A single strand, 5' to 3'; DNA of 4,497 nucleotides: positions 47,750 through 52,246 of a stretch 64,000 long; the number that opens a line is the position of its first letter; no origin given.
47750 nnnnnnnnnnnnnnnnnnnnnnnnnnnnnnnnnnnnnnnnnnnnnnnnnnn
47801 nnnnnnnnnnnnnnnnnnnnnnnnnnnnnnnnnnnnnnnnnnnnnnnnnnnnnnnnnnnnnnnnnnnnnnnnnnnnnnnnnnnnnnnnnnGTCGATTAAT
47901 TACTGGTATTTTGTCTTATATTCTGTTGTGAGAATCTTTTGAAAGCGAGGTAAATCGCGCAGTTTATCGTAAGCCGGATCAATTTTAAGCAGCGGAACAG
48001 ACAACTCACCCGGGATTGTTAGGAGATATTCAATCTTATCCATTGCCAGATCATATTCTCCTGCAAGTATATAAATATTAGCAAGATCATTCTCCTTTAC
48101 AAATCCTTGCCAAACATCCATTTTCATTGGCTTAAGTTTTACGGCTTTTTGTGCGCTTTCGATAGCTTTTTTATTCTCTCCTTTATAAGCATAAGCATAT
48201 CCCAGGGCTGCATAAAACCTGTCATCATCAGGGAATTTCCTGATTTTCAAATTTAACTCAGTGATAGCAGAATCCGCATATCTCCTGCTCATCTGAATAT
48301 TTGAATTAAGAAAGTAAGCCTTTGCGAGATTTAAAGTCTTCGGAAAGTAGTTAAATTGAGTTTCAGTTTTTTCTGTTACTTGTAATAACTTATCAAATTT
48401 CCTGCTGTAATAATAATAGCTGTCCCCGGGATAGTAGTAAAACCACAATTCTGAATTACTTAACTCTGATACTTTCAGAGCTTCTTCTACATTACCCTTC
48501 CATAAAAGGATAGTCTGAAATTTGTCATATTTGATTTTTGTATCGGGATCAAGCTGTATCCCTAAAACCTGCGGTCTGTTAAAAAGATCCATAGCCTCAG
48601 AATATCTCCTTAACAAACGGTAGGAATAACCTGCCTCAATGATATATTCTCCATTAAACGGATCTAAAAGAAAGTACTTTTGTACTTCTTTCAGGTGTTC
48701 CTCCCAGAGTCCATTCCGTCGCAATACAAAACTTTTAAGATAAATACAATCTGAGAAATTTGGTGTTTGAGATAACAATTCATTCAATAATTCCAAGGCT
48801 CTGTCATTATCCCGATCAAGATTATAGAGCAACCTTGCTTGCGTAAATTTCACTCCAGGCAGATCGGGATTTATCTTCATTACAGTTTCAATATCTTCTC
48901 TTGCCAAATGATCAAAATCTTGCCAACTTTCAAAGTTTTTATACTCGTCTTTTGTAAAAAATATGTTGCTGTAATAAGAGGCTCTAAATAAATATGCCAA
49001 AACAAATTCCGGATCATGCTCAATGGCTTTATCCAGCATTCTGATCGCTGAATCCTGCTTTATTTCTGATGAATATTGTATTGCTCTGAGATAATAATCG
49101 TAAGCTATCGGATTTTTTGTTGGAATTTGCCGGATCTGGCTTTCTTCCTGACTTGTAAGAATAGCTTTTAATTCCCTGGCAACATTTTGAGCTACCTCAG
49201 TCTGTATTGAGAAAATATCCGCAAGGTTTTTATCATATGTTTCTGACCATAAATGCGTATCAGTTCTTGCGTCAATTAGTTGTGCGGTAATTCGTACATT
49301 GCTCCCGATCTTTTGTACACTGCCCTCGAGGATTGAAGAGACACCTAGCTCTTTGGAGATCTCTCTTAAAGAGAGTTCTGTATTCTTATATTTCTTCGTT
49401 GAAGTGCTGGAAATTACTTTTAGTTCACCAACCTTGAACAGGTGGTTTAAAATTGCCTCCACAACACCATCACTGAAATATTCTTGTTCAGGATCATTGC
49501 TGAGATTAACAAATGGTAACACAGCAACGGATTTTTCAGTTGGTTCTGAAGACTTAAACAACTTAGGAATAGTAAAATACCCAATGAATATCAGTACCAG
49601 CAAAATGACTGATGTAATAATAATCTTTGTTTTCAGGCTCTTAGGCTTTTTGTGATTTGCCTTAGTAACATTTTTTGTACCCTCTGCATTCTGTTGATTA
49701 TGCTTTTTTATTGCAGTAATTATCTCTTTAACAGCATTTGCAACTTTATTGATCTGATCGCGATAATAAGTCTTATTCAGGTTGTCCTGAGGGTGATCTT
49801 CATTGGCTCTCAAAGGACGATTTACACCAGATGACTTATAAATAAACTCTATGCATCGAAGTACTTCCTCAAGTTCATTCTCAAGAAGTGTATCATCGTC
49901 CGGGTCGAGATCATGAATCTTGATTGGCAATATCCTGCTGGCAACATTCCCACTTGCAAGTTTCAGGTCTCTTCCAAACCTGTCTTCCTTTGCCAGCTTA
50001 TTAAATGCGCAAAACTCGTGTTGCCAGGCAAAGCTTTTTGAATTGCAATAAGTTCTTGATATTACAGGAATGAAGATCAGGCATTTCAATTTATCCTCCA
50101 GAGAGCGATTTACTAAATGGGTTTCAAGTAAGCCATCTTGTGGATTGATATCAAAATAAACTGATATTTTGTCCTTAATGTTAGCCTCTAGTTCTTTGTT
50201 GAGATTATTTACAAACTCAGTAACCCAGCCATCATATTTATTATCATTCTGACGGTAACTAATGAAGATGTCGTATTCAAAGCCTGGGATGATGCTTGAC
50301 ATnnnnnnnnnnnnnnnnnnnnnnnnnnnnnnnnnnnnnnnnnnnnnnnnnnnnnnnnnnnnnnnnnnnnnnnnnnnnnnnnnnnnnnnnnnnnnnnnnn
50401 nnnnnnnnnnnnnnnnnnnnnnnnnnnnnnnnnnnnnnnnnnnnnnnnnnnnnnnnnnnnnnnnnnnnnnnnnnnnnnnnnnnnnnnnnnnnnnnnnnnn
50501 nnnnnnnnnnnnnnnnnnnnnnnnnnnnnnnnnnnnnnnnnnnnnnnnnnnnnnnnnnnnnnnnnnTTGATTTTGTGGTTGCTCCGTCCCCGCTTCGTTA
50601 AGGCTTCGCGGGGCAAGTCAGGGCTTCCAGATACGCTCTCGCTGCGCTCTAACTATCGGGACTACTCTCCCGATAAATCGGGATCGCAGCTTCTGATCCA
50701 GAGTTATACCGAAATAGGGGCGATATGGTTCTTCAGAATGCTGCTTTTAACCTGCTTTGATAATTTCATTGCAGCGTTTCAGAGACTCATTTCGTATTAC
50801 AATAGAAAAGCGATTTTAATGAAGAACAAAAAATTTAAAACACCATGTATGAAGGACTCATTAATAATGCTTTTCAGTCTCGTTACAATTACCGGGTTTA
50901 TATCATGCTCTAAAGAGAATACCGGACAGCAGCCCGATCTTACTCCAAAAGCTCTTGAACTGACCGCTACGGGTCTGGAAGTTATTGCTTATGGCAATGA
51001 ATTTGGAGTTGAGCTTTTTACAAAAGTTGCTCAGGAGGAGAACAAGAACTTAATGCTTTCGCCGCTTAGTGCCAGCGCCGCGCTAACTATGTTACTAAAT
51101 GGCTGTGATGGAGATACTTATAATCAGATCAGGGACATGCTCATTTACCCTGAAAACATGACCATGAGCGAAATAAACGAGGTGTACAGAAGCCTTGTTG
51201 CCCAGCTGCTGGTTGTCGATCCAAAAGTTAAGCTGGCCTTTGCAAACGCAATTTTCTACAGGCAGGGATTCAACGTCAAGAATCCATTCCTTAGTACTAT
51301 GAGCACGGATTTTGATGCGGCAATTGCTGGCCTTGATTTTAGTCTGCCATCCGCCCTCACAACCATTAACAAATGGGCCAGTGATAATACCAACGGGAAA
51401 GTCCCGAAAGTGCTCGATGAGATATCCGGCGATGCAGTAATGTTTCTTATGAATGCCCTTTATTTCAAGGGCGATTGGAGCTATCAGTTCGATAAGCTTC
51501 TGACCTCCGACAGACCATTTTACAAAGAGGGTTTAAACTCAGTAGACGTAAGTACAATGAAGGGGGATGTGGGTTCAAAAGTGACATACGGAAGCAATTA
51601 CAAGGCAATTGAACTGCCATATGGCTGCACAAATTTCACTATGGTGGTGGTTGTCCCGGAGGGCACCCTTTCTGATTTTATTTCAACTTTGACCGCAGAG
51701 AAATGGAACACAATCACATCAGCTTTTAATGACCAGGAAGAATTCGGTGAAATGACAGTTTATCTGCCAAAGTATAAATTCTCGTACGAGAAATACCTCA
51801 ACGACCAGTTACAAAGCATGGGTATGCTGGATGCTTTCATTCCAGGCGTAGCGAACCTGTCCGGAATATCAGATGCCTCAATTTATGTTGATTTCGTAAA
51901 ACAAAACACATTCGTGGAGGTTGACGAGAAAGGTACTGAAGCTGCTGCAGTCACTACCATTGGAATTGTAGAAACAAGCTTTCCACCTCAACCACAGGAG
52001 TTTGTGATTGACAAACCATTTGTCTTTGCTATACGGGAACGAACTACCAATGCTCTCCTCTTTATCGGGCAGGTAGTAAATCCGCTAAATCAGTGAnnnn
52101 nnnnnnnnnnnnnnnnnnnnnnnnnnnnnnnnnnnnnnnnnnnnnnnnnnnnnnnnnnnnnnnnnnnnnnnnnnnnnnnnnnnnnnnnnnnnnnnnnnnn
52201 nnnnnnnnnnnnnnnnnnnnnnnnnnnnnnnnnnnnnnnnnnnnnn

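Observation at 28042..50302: Four paralogs (plus a remnant) of a predicted inside-TIR / outside-TPR membrane protein clustered within 22 kb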

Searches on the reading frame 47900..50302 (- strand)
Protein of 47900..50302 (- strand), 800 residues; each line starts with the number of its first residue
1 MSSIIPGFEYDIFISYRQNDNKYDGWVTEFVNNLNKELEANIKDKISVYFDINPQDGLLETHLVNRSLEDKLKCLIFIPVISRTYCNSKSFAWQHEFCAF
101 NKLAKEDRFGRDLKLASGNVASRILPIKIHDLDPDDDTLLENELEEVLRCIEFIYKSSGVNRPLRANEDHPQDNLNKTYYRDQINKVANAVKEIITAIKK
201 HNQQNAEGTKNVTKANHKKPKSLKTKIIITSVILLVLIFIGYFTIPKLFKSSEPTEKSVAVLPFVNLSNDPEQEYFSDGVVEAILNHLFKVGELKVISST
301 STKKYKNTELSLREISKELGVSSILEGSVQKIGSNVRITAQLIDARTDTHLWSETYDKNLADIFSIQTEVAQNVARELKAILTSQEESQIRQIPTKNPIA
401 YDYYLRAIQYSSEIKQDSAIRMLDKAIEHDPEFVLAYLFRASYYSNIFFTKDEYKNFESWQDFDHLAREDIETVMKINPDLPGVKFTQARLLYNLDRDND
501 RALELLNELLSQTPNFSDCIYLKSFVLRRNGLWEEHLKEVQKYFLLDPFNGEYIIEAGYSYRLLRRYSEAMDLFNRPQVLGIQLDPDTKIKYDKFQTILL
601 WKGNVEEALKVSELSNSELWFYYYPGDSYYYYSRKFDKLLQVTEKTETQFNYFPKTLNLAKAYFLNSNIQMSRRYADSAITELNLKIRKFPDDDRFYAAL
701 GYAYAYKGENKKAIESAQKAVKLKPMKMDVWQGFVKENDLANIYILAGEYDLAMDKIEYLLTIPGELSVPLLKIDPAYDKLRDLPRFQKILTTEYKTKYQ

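Call 7: search_protein_families(library=pfam, proteins=[window:47900-50302:-], max_evalue=0.1)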
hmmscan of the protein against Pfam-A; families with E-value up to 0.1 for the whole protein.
window:47900-50302:- (800 aa): 17 families
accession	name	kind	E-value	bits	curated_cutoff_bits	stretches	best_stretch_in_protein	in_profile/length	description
PF07719.23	TPR_2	-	5e-10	39.2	27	1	696-725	3-32/34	Tetratricopeptide repeat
PF00515.34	TPR_1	-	4e-08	33.2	27.8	1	697-725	4-32/34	Tetratricopeptide repeat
PF13428.12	TPR_14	-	2.2e-06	28.2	23.5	0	493-518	11-36/44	Tetratricopeptide repeat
PF14559.12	TPR_19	-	2.3e-06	28.2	25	1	467-517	10-59/68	Tetratricopeptide repeat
PF12569.14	NatA_aux_su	-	1.1e-05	25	33.3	1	367-444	158-236/515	N-terminal acetyltransferase A, auxiliary subunit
PF23914.1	TPR_CcmH_CycH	-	1.6e-05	25.2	42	0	684-733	40-89/158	Cytochrome c-type biogenesis protein H TPR domain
PF13431.12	TPR_17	-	0.00015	22.2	24.4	0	687-715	6-34/34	Tetratricopeptide repeat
PF13432.12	TPR_16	-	0.00034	21.4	32.7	0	687-725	24-62/65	Tetratricopeptide repeat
PF13176.12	TPR_7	-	0.00074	19.9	27.9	0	698-721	3-28/36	Tetratricopeptide repeat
PF13181.12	TPR_8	-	0.00083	19.8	25.7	1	695-725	2-32/34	Tetratricopeptide repeat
PF13429.12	TPR_15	-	0.0037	17.2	26.2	1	654-733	108-185/280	Tetratricopeptide repeat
PF17680.6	FlgO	-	0.0052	17.1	22.6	1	249-348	8-115/130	FlgO protein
PF13414.12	TPR_11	-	0.017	15.2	26.8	1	701-730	1-30/42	TPR repeat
PF11031.13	Phage_holin_T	-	0.023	14.6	22.2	1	356-449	61-155/233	Bacteriophage T holin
PF25060.1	ARM_TT21_2nd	-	0.042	13.7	27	0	471-523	211-262/270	Tetratricopeptide repeat protein 21 second ARM domain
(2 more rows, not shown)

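Call 8: search_protein_families(library=padloc, proteins=[window:47900-50302:-], max_evalue=0.1)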
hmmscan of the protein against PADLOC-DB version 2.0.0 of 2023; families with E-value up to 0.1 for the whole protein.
window:47900-50302:- (800 aa): 0 families

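Call 10: search_protein_families(library=ncbifam, proteins=[window:47900-50302:-], max_evalue=0.1)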
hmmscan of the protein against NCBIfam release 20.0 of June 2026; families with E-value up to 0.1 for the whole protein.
window:47900-50302:- (800 aa): 16 families
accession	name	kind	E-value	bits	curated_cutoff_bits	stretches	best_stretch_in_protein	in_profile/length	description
NF040959.1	MamA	equivalog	2.3e-12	46.8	200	2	676-733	121-178/204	magnetosome protein MamA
TIGR02917.1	PEP_TPR_lipo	equivalog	3.7e-12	45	312.2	1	466-727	143-396/899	XrtA/PEP-CTERM system TPR-repeat protein PrsT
NF047558.1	TPR_END_plus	domain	2.8e-10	40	32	2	740-791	5-55/56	TPR end-of-group domain-containing protein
TIGR04510.1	mod_pep_cyc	subfamily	2.7e-08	32.8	400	1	314-442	309-440/814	putative peptide modification system cyclase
TIGR02521.1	type_IV_pilW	equivalog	7.5e-08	32.2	154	2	673-730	44-101/234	type IV pilus biogenesis/stability protein PilW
NF007540.1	PRK10153.1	equivalog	1.9e-05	23.7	400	1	199-437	139-381/516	lysine decarboxylation/transport transcriptional activator CadC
NF008520.0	PRK11447.1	equivalog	0.00015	19.7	858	1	676-739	285-350/1157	cellulose synthase complex outer membrane protein BcsC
TIGR03939.1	PGA_TPR_OMP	equivalog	0.00079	17.7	366.65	1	654-735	117-195/800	poly-beta-1,6 N-acetyl-D-glucosamine export porin PgaA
NF007692.0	PRK10370.1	equivalog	0.00092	18.9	306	1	676-729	63-116/206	heme lyase NrfEFG subunit NrfG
NF040588.1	FxsC_Nterm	equivalog_domain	0.004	17.1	130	1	13-189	4-174/182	TIR-like protein FxsC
NF038218.1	IcmG_DotF_IVB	equivalog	0.004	16.9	200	1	201-408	25-212/266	type IVB secretion system protein IcmG/DotF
NF008756.0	PRK11788.1-4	equivalog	0.0062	15.6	474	1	376-532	156-298/389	lipopolysaccharide assembly protein LapB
TIGR00540.1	TPR_hemY_coli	hypoth_equivalog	0.015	14.1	142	0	484-538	154-207/385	heme biosynthesis-associated TPR protein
NF033758.1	gliding_GltE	equivalog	0.017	14.1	225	0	687-731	147-191/411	adventurous gliding motility TPR repeat lipoprotein GltE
NF008757.0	PRK11788.1-5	equivalog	0.018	14.2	363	0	379-523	159-289/388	lipopolysaccharide assembly protein LapB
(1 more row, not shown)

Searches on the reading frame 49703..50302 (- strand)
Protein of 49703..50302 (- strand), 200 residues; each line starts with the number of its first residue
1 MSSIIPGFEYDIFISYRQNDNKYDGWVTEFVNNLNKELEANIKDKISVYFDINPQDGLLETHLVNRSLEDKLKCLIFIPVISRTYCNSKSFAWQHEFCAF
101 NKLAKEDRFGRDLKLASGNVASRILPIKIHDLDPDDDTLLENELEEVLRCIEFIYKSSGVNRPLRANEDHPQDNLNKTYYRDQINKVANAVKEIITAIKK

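Call 13: search_protein_families(library=pfam, proteins=[window:49703-50302:-], max_evalue=10)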
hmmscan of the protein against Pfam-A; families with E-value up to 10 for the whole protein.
seq(200 aa): 1 family
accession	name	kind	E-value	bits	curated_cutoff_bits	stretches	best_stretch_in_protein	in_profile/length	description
PF13676.11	TIR_2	-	0.0075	17.2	28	1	12-98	1-73/122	TIR domain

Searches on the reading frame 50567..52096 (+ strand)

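Call 19: search_protein_families(library=pfam, proteins=[window:50567-52096:+], max_evalue=0.00001)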
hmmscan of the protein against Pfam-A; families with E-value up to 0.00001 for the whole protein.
window:50567-52096:+ (509 aa): 1 family
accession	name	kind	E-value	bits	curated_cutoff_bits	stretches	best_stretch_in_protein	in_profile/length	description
PF00079.25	Serpin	-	1.1e-98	331.3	27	1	144-506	4-370/370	Serpin (serine protease inhibitor)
